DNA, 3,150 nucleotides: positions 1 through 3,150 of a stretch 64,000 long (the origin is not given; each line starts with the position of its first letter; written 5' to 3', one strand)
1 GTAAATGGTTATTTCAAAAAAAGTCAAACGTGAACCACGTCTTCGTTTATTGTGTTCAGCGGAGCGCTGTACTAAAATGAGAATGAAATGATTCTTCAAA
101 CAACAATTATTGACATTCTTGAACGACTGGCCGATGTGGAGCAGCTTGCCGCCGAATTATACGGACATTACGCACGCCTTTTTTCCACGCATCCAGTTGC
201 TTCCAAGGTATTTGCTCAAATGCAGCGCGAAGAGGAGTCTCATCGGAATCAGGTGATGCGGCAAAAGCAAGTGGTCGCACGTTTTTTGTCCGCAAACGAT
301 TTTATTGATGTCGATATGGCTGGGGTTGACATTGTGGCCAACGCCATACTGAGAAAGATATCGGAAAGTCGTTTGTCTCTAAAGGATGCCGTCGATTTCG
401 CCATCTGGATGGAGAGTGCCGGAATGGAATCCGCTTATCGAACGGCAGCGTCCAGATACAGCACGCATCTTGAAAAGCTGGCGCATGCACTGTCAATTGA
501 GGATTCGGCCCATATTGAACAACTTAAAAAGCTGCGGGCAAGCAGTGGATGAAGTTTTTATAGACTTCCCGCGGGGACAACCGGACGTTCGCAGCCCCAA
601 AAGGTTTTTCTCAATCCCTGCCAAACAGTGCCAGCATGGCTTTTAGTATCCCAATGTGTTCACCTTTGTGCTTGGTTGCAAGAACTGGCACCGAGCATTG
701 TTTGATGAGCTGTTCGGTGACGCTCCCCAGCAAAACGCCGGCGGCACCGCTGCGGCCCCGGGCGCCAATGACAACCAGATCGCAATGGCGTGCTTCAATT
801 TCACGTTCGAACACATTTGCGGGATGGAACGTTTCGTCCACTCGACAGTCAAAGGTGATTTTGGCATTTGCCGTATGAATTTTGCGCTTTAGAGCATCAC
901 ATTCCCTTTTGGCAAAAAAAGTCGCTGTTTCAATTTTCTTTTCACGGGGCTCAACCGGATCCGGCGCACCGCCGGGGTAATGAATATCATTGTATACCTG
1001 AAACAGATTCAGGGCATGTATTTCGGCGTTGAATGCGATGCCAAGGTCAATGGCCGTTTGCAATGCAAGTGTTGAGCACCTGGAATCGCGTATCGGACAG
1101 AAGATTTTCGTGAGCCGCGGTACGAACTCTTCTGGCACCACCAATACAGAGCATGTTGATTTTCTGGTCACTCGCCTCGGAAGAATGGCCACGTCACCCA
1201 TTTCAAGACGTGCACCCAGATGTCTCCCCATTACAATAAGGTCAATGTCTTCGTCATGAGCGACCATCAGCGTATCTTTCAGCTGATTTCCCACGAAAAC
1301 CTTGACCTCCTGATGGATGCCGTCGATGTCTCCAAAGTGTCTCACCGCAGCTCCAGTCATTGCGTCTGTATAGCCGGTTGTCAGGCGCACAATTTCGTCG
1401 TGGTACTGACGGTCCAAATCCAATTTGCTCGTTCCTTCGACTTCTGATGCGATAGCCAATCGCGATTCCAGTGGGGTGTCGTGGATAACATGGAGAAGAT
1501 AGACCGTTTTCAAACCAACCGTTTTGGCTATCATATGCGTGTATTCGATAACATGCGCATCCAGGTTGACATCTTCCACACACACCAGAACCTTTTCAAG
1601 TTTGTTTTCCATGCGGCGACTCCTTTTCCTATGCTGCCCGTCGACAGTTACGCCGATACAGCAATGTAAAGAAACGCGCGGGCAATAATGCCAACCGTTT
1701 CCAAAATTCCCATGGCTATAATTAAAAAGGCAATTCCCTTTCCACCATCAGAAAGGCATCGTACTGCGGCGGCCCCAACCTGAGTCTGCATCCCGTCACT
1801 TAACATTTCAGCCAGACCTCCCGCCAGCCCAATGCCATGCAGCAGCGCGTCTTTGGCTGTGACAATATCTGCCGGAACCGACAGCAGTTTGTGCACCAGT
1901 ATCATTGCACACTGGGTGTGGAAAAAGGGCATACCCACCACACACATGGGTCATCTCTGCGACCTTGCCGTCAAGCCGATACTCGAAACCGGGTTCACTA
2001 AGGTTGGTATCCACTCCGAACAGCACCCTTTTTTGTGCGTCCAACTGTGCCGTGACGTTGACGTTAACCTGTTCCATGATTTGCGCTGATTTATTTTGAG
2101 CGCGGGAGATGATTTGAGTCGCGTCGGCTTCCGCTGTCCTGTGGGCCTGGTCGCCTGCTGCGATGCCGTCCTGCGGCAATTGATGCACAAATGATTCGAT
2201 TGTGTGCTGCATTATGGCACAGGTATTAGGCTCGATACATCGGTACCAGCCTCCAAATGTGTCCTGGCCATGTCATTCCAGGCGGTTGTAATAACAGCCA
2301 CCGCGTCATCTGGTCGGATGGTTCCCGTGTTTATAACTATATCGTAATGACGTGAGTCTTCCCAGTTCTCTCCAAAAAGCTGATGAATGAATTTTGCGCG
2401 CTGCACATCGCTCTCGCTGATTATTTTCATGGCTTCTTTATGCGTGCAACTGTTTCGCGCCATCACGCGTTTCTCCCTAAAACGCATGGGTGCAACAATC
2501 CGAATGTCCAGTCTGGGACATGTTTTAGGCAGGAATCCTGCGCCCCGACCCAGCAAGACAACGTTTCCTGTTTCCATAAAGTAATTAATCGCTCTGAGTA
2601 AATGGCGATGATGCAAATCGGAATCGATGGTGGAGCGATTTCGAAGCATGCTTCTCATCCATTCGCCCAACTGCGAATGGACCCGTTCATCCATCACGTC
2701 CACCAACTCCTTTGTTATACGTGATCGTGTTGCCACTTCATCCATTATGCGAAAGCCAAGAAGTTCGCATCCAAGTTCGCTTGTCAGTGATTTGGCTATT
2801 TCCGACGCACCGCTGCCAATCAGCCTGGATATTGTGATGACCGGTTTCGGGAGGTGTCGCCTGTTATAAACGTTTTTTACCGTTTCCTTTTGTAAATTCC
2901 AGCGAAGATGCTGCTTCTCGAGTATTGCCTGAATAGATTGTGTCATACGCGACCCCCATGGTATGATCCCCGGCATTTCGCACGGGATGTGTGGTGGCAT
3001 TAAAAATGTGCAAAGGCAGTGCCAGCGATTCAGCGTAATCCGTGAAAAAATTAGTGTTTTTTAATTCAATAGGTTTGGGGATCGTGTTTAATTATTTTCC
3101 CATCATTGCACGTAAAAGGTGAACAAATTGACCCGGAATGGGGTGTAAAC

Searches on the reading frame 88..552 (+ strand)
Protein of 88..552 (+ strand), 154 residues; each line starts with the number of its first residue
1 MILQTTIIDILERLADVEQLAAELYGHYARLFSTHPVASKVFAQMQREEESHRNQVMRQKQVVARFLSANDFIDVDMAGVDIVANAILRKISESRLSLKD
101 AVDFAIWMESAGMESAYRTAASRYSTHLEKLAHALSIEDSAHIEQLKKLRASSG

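Call 11: search_protein_families(library=pfam, proteins=[window:88-552:+])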
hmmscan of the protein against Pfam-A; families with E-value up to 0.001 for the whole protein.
window:88-552:+ (154 aa): 1 family
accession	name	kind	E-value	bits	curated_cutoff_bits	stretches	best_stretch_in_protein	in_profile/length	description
PF02915.23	Rubrerythrin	-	0.00019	22.3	22.8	1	9-149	1-136/137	Rubrerythrin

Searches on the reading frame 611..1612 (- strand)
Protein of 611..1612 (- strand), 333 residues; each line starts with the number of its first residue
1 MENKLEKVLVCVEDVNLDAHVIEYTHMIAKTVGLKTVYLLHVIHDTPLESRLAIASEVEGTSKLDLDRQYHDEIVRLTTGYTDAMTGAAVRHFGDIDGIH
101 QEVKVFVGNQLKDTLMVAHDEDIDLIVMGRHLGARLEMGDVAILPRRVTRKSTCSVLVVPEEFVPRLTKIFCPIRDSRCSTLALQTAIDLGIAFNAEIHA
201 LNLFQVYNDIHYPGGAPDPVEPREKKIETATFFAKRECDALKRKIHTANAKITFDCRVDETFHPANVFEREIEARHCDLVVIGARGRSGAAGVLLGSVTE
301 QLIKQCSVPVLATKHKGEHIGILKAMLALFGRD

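Call 11: search_protein_families(library=pfam, proteins=[window:611-1612:-])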
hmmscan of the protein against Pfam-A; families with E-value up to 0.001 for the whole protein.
window:611-1612:- (333 aa): 1 family
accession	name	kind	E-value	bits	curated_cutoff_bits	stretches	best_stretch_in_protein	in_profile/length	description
PF00582.32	Usp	-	1.6e-31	110.2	24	2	169-313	4-140/141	Universal stress protein family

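Call 12: search_protein_families(library=ncbifam, proteins=[window:611-1612:-], max_evalue=0.01)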
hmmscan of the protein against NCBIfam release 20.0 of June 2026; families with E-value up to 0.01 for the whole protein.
window:611-1612:- (333 aa): 1 family
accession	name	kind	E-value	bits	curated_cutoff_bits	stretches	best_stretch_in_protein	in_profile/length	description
NF008380.0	PRK11175.1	equivalog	6e-08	32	227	1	98-317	83-303/313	universal stress protein UspE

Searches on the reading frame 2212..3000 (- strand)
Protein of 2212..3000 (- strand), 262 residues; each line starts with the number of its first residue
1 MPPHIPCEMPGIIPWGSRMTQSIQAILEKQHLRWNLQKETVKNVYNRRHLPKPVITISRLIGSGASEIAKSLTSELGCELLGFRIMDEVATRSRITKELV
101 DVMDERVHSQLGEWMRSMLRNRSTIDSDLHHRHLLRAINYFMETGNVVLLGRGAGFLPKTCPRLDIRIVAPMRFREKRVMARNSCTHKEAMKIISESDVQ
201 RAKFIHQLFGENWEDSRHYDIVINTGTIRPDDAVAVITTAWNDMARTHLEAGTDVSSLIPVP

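Call 11: search_protein_families(library=pfam, proteins=[window:2212-3000:-])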
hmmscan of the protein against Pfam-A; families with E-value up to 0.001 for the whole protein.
window:2212-3000:- (262 aa): 1 family
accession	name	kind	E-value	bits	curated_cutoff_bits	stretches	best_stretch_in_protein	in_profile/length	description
PF13189.12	Cytidylate_kin2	-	5.4e-40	137.9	28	1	54-226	1-175/176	Cytidylate kinase-like family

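Call 12: search_protein_families(library=ncbifam, proteins=[window:2212-3000:-], max_evalue=0.01)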
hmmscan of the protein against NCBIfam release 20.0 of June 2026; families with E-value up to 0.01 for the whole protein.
window:2212-3000:- (262 aa): 1 family
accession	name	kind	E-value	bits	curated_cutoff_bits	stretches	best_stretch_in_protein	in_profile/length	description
TIGR02173.1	cyt_kin_arch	equivalog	3.7e-13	49.8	102.1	1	54-239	2-166/169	(d)CMP kinase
